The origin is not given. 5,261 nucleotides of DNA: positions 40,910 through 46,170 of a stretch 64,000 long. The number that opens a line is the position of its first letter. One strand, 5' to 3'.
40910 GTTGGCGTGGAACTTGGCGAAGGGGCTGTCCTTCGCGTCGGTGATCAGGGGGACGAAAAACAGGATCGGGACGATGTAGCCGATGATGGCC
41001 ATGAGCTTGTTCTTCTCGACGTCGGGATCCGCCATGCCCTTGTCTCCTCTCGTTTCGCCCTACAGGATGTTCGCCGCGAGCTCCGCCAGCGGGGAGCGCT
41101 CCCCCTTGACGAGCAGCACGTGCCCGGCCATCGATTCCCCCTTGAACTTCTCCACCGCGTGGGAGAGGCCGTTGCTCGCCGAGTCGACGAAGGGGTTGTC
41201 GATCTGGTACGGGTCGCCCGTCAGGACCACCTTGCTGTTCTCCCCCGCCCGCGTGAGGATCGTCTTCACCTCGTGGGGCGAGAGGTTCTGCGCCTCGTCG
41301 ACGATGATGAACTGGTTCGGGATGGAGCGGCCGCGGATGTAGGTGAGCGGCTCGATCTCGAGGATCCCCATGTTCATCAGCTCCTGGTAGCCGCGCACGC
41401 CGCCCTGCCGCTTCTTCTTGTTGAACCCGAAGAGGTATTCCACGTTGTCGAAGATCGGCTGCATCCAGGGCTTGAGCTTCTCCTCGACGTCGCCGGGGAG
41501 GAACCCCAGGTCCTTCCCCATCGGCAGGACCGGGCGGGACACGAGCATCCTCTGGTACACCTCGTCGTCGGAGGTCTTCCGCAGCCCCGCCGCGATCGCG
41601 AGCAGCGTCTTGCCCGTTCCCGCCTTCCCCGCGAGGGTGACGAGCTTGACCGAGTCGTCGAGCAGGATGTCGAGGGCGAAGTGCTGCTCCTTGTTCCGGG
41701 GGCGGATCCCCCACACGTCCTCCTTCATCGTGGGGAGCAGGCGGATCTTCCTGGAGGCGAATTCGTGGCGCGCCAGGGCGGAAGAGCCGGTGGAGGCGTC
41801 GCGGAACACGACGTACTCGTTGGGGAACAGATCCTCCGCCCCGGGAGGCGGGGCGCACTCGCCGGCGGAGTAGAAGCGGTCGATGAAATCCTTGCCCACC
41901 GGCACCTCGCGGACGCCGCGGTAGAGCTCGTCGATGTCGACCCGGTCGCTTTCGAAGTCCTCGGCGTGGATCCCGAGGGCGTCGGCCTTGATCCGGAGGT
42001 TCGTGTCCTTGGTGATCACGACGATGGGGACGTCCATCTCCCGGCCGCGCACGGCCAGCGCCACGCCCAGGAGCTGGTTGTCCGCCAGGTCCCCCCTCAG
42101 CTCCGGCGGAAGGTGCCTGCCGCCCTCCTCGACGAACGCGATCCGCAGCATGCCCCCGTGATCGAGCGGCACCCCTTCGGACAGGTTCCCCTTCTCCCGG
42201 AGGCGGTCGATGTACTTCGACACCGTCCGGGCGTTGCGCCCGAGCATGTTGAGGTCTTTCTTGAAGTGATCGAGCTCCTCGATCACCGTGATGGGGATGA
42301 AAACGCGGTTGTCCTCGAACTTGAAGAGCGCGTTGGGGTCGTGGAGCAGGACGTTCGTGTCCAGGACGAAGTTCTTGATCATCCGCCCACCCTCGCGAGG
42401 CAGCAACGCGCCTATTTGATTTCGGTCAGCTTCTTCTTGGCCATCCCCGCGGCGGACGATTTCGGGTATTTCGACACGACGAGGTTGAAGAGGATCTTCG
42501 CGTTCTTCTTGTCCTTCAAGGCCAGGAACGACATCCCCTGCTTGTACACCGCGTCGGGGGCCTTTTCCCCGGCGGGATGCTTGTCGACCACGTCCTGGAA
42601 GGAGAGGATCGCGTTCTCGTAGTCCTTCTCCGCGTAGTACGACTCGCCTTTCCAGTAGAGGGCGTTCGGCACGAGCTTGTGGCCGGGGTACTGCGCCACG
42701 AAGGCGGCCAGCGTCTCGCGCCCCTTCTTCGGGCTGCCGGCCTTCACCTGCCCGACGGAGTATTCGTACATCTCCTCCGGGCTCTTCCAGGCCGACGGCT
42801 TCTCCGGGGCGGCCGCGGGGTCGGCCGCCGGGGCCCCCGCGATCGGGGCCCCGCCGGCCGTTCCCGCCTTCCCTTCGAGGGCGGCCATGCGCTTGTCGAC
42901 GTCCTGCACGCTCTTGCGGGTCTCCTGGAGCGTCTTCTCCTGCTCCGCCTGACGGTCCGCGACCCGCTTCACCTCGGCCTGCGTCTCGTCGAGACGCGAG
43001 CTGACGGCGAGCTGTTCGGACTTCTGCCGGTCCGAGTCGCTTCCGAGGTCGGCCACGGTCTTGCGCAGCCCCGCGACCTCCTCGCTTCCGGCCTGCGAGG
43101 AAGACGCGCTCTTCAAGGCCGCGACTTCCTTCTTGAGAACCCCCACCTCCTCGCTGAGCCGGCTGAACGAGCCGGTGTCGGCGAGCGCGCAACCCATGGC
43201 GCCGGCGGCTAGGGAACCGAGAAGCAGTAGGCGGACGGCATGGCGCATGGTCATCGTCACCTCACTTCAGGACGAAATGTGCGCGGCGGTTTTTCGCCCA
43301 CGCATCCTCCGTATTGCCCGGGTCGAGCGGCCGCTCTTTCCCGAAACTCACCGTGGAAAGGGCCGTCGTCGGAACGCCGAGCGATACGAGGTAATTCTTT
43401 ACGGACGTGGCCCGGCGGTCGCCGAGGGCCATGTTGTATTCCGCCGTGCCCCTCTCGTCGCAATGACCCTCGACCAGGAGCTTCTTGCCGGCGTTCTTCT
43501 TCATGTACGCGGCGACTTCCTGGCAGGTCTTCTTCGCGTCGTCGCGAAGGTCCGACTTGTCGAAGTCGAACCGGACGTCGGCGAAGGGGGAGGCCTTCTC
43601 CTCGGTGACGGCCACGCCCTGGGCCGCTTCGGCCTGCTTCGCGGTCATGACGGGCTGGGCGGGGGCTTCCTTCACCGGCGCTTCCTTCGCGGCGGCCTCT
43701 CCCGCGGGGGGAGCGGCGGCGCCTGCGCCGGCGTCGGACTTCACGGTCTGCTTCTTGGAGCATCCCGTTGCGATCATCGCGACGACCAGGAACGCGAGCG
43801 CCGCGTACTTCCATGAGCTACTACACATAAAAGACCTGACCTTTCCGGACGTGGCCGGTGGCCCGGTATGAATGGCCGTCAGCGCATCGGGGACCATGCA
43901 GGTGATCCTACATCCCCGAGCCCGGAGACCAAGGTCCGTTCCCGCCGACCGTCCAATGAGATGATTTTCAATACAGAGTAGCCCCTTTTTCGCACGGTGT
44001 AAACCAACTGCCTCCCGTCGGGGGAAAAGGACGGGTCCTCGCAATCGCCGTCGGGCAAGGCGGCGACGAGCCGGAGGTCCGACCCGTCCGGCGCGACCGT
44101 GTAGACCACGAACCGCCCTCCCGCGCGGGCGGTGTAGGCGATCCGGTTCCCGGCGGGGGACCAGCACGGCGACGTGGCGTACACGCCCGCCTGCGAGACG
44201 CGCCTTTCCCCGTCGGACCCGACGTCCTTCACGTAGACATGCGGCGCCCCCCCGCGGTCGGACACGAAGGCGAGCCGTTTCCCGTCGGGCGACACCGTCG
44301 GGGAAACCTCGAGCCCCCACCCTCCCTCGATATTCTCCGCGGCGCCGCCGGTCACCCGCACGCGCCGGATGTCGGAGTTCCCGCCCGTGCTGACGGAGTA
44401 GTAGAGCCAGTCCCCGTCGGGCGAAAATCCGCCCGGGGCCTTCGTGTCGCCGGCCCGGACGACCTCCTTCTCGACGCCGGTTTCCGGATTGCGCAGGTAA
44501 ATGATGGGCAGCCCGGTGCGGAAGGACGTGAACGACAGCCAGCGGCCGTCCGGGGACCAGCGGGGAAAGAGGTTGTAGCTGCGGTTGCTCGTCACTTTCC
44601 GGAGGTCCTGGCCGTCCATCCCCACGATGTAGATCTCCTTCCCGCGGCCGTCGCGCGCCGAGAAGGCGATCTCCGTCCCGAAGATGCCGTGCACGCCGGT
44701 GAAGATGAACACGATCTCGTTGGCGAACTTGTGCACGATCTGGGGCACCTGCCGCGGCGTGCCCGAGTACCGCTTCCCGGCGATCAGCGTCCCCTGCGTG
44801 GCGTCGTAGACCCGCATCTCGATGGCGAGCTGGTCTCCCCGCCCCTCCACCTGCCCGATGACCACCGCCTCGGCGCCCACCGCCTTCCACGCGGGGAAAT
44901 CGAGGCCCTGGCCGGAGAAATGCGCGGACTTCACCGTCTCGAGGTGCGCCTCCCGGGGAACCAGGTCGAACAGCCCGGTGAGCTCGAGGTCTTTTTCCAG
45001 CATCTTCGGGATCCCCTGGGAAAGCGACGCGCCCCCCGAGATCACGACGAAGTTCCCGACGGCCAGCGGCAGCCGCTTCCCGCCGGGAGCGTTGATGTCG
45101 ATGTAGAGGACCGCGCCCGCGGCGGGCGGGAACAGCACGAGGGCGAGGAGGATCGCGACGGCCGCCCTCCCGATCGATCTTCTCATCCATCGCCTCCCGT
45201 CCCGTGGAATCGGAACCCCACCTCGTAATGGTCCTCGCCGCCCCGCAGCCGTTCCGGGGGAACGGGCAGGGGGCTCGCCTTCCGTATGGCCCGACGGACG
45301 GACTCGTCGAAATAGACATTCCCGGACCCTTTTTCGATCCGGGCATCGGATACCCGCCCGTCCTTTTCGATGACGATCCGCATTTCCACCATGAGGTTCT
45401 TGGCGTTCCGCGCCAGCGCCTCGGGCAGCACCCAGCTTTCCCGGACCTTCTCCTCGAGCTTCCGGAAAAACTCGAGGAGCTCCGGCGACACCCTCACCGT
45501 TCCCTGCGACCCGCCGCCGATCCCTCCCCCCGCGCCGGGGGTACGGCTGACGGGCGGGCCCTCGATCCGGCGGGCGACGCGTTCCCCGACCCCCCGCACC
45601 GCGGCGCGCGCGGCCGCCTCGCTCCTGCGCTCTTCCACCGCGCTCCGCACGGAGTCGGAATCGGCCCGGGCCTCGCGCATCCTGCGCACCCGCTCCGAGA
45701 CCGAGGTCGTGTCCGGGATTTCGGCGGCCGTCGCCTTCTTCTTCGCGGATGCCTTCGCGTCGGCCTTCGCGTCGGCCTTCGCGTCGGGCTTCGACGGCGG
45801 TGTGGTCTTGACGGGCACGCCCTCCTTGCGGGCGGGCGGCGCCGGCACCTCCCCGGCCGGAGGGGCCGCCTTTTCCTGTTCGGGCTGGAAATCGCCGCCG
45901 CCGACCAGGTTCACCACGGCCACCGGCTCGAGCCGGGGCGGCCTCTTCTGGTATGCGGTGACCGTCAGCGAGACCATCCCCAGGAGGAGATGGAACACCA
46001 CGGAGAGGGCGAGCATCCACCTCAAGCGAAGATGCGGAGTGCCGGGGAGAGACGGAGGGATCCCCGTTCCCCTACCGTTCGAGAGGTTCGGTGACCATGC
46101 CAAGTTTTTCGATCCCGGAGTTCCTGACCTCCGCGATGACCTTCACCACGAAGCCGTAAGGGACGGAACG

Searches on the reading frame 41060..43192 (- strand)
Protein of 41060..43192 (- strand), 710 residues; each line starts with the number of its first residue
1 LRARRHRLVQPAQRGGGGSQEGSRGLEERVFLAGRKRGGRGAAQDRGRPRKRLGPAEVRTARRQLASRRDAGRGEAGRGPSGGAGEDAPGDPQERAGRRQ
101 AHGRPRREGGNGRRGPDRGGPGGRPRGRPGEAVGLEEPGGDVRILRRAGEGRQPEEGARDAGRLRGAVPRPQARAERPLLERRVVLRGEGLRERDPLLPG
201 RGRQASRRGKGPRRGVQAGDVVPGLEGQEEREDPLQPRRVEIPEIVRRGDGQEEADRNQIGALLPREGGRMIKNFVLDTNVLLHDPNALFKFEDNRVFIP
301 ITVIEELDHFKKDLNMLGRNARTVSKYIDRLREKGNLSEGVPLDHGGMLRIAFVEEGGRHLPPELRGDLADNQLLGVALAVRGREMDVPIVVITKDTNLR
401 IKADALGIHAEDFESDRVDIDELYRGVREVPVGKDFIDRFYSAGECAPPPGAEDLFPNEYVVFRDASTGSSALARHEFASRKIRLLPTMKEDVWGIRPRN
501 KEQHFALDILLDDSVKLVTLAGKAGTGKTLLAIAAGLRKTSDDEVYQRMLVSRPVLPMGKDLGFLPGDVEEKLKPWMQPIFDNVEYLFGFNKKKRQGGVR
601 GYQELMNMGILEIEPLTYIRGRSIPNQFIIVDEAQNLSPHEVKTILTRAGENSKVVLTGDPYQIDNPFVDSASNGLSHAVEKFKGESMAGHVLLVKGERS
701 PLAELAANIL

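Call 48: search_protein_families(library=pfam, proteins=[window:41060-43192:-], max_evalue=0.00001)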
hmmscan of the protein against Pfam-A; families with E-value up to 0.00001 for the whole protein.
window:41060-43192:- (710 aa): 3 families
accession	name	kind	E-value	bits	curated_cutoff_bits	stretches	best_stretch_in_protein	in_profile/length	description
PF02562.22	PhoH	-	6e-52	176.6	27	1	496-694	2-186/205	PhoH-like protein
PF13638.12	PIN_4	-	8.4e-33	113.9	21.9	1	275-414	1-132/132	PIN domain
PF13604.12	AAA_30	-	1.1e-08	35.5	27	1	500-664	3-128/191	AAA domain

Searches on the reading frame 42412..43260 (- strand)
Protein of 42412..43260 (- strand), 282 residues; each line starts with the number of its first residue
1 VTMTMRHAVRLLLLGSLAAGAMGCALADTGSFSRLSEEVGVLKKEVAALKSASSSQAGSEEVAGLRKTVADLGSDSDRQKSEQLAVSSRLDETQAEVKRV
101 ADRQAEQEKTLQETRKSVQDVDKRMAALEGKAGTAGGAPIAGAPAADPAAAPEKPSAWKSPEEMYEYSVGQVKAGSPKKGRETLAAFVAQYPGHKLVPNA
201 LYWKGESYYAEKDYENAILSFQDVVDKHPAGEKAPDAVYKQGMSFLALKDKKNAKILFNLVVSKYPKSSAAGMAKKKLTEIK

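Call 48: search_protein_families(library=pfam, proteins=[window:42412-43260:-], max_evalue=0.00001)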
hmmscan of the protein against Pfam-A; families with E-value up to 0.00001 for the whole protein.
window:42412-43260:- (282 aa): 4 families
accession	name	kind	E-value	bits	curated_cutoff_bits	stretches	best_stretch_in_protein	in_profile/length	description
PF13174.12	TPR_6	-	2.1e-17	62.9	26.3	1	236-268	1-33/33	Tetratricopeptide repeat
PF13525.12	YfiO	-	4.8e-08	33.4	25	1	160-282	4-137/203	Outer membrane lipoprotein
PF13432.12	TPR_16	-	1.6e-07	32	32.7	0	172-230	8-63/65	Tetratricopeptide repeat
PF07719.23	TPR_2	-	9.6e-07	28.9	27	0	199-229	2-32/34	Tetratricopeptide repeat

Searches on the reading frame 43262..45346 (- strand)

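Call 48: search_protein_families(library=pfam, proteins=[window:43262-45346:-], max_evalue=0.00001)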
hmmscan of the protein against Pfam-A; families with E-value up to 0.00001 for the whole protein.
window:43262-45346:- (694 aa): 1 family
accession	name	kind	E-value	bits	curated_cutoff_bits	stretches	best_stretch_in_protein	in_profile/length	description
PF00691.25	OmpA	-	5.8e-22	78.3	27.2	1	592-687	1-98/98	OmpA family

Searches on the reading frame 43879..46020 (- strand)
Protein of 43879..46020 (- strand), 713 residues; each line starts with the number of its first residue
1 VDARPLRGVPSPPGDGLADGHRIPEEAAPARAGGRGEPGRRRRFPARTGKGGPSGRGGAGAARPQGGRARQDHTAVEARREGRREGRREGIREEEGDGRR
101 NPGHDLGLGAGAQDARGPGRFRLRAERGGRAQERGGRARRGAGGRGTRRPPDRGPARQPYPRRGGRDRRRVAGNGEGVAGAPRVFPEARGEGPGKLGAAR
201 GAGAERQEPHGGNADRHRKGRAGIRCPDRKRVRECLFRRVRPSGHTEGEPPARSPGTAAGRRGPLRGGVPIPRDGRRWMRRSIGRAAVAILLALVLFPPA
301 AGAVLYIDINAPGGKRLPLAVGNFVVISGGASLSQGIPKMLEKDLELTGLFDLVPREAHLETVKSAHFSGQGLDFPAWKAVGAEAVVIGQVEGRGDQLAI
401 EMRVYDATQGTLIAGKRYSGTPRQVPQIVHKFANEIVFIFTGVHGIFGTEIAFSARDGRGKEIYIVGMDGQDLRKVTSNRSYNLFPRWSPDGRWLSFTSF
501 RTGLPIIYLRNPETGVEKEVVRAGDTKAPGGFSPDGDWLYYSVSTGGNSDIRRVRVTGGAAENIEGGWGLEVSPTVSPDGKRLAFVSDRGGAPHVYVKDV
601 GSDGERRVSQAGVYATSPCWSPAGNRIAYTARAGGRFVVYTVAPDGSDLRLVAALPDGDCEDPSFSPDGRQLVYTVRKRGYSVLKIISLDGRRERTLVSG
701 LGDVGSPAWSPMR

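Call 48: search_protein_families(library=pfam, proteins=[window:43879-46020:-], max_evalue=0.00001)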
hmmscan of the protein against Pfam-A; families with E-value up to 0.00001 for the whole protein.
window:43879-46020:- (713 aa): 3 families
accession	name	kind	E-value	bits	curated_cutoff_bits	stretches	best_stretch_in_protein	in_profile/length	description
PF07676.18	PD40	-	8.2e-33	112.1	20.9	2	569-597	9-38/38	WD40-like Beta Propeller Repeat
PF04052.18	TolB_N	-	1.3e-17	64.3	22.4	1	305-411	1-104/106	TolB amino-terminal domain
PF00930.27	DPPIV_N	-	1.9e-06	27.3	22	0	456-524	18-82/354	Dipeptidyl peptidase IV (DPP IV) N-terminal region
